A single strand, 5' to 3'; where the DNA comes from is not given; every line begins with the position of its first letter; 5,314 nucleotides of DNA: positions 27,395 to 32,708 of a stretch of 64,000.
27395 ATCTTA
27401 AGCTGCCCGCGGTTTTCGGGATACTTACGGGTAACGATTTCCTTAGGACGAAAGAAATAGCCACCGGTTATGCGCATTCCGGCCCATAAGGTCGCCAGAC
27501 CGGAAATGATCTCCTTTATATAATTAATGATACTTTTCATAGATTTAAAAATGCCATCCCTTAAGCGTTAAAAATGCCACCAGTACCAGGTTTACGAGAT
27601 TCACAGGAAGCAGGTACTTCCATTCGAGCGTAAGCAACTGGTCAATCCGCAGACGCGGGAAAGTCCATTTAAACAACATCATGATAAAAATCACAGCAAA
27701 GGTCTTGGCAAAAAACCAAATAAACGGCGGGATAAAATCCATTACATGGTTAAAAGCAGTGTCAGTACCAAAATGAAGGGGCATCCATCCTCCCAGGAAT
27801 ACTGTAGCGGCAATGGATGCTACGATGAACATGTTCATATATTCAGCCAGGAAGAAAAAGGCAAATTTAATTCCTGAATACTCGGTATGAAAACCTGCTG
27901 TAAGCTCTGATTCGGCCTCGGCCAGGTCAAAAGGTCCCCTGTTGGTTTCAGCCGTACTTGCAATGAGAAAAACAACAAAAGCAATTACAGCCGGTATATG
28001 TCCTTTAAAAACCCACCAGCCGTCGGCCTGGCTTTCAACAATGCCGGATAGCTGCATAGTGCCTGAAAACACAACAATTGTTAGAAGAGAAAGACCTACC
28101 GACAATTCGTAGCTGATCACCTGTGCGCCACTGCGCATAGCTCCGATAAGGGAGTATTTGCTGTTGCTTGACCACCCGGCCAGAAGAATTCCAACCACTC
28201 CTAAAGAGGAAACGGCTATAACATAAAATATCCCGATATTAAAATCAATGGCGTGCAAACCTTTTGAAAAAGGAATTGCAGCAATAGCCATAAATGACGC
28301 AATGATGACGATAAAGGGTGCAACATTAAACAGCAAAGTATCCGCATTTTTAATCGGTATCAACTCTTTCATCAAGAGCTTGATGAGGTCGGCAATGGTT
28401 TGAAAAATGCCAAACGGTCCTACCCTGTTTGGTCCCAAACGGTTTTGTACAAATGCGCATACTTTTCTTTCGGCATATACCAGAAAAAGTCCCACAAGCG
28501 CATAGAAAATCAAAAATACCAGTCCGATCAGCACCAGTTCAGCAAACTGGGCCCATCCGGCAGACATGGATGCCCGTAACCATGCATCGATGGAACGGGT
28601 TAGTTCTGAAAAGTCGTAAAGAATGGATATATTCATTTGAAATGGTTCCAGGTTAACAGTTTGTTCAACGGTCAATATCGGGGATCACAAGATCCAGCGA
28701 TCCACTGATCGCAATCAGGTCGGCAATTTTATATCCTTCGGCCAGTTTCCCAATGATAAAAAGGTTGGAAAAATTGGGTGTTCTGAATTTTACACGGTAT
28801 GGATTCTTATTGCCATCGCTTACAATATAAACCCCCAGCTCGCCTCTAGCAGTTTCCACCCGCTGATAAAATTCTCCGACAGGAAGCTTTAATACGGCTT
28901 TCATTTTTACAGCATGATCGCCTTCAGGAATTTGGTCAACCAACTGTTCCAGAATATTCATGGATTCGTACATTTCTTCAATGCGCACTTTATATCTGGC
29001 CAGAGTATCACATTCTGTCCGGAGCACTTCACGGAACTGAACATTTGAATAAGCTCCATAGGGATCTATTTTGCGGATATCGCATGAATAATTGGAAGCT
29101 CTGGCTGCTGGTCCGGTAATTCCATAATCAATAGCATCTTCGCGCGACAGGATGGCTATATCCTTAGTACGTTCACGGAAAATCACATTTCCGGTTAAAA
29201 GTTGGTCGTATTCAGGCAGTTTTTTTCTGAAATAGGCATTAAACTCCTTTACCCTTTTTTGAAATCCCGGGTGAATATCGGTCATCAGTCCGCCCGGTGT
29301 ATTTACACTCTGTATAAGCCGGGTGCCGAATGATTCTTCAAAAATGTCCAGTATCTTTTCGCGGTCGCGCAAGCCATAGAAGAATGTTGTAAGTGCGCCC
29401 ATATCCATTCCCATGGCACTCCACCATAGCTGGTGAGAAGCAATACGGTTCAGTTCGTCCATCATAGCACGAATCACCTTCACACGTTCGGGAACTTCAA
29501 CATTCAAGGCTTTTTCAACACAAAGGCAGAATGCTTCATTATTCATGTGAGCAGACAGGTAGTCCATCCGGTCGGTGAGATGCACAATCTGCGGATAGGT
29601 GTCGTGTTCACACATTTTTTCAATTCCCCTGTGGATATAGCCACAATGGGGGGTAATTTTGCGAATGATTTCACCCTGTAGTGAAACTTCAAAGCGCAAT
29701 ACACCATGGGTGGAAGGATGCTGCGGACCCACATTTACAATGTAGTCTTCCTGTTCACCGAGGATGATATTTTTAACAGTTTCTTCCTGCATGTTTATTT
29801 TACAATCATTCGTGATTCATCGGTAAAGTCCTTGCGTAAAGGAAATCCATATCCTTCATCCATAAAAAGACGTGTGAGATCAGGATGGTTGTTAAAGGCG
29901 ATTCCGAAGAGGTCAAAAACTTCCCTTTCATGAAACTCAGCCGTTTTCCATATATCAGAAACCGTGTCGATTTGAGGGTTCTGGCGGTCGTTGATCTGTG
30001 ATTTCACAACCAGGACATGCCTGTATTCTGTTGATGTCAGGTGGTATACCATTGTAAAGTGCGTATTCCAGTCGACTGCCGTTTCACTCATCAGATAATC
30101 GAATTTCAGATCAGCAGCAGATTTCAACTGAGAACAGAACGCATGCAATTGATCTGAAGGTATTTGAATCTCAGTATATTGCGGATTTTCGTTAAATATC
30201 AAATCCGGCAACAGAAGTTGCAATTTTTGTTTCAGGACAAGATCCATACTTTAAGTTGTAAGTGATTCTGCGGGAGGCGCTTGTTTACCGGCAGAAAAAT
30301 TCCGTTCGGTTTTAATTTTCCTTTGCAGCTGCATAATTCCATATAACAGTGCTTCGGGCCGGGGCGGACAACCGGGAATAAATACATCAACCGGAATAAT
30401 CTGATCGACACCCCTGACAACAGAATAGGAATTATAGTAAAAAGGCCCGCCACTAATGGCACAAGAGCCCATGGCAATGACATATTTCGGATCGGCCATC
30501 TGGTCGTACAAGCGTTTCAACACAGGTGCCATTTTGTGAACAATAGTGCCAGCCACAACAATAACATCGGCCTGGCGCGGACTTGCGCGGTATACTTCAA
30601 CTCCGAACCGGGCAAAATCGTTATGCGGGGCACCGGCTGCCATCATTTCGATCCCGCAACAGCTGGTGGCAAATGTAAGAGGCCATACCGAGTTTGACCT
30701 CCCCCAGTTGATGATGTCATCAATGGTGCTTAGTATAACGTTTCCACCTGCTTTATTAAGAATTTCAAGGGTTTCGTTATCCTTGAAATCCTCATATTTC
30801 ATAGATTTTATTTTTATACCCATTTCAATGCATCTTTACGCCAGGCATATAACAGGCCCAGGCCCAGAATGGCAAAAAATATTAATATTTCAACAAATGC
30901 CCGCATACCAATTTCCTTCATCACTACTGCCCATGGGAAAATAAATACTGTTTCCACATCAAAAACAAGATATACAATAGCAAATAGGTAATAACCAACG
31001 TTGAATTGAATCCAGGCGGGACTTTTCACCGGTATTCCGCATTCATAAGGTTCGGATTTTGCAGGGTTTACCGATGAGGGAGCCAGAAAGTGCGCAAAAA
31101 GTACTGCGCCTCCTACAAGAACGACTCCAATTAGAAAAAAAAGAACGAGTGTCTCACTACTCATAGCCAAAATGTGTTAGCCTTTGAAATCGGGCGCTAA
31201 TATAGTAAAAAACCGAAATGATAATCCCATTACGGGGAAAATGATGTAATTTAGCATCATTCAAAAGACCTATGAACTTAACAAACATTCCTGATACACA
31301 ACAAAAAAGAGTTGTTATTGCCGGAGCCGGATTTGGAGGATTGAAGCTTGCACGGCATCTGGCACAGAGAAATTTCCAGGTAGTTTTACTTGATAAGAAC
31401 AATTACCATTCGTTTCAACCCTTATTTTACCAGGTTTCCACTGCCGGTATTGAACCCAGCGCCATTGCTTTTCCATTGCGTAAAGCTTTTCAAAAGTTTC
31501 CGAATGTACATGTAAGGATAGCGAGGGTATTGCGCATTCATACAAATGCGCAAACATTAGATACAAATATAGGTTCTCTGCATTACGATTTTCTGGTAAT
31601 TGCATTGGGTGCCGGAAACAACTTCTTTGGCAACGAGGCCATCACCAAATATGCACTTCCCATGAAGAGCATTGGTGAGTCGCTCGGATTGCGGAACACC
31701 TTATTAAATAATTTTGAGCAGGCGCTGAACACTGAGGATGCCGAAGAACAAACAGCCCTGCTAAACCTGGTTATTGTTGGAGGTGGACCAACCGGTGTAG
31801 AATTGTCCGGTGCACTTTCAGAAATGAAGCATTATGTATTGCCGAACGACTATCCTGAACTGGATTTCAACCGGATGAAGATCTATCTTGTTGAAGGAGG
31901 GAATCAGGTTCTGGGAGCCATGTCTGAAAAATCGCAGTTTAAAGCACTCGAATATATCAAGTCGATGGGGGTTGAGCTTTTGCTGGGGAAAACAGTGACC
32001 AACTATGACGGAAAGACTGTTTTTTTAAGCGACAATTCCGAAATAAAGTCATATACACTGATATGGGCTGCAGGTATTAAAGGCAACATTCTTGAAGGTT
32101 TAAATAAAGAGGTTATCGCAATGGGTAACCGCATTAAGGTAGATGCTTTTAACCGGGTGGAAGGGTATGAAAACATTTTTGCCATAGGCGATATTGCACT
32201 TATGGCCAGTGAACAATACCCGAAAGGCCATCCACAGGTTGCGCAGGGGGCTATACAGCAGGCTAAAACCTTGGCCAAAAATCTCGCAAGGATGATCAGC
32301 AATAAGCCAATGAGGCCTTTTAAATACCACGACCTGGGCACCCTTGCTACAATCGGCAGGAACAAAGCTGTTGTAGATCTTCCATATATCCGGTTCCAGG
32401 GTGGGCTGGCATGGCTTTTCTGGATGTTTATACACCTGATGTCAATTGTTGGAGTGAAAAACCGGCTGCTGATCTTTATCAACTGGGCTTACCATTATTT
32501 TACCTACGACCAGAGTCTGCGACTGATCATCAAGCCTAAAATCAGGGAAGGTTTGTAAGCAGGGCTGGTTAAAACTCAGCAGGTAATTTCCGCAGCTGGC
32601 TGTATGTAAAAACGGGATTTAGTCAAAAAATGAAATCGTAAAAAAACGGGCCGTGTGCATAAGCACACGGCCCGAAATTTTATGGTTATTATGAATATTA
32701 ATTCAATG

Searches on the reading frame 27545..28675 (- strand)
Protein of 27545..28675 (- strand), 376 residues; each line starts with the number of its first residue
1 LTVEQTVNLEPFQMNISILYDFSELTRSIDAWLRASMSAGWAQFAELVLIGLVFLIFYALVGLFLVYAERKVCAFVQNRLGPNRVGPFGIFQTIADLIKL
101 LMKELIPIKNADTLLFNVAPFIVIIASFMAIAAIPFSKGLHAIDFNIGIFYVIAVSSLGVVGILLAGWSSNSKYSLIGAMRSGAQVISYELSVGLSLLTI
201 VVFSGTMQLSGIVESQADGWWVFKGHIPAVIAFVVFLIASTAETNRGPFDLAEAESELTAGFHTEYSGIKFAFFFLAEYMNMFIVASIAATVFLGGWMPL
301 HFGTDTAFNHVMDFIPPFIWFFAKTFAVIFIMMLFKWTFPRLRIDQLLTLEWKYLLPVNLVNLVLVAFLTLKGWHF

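Call 58: search_protein_families(library=pfam, proteins=[window:27545-28675:-], max_evalue=0.00001)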
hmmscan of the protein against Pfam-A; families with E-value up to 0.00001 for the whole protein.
window:27545-28675:- (376 aa): 1 family
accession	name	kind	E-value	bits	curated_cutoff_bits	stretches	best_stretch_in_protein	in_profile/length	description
PF00146.26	NADHdh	-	1.6e-119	399.1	27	1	52-367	4-298/298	NADH dehydrogenase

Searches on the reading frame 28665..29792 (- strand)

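Call 58: search_protein_families(library=pfam, proteins=[window:28665-29792:-], max_evalue=0.00001)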
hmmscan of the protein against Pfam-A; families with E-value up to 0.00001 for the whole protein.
window:28665-29792:- (375 aa): 1 family
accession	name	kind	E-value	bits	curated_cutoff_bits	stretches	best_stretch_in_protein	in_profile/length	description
PF00346.24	Complex1_49kDa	-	1.3e-84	283.9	24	2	130-298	1-169/271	Respiratory-chain NADH dehydrogenase, 49 Kd subunit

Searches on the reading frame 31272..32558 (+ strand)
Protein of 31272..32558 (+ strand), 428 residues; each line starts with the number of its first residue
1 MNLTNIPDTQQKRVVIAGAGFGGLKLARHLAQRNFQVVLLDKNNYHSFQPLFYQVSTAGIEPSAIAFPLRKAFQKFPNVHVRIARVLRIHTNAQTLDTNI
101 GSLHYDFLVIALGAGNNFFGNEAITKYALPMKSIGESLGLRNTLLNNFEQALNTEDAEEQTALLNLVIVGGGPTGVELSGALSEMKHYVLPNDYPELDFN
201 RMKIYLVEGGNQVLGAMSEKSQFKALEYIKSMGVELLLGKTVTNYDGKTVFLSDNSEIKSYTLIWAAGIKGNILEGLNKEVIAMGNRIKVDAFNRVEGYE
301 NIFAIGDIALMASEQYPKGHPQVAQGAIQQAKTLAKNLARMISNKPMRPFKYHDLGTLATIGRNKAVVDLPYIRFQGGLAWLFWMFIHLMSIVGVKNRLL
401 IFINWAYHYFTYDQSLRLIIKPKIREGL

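Call 58: search_protein_families(library=pfam, proteins=[window:31272-32558:+], max_evalue=0.00001)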
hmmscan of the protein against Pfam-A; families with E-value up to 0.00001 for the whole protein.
window:31272-32558:+ (428 aa): 5 families
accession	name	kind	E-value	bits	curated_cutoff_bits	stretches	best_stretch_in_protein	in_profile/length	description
PF07992.20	Pyr_redox_2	-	1.3e-39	136.8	26.1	1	13-331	2-291/291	Pyridine nucleotide-disulphide oxidoreductase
PF22366.1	NDH2_C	-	4.6e-12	46.4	27.7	1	355-409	2-57/62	NDH2 C-terminal domain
PF00070.33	Pyr_redox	-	1.6e-09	38.6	22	0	166-248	2-69/82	Pyridine nucleotide-disulphide oxidoreductase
PF01266.30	DAO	-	9.3e-08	32.4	27.9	0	13-43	1-31/353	FAD dependent oxidoreductase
PF13450.12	NAD_binding_8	-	2.4e-06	28.2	21.9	0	16-45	1-30/68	NAD(P)-binding Rossmann-like domain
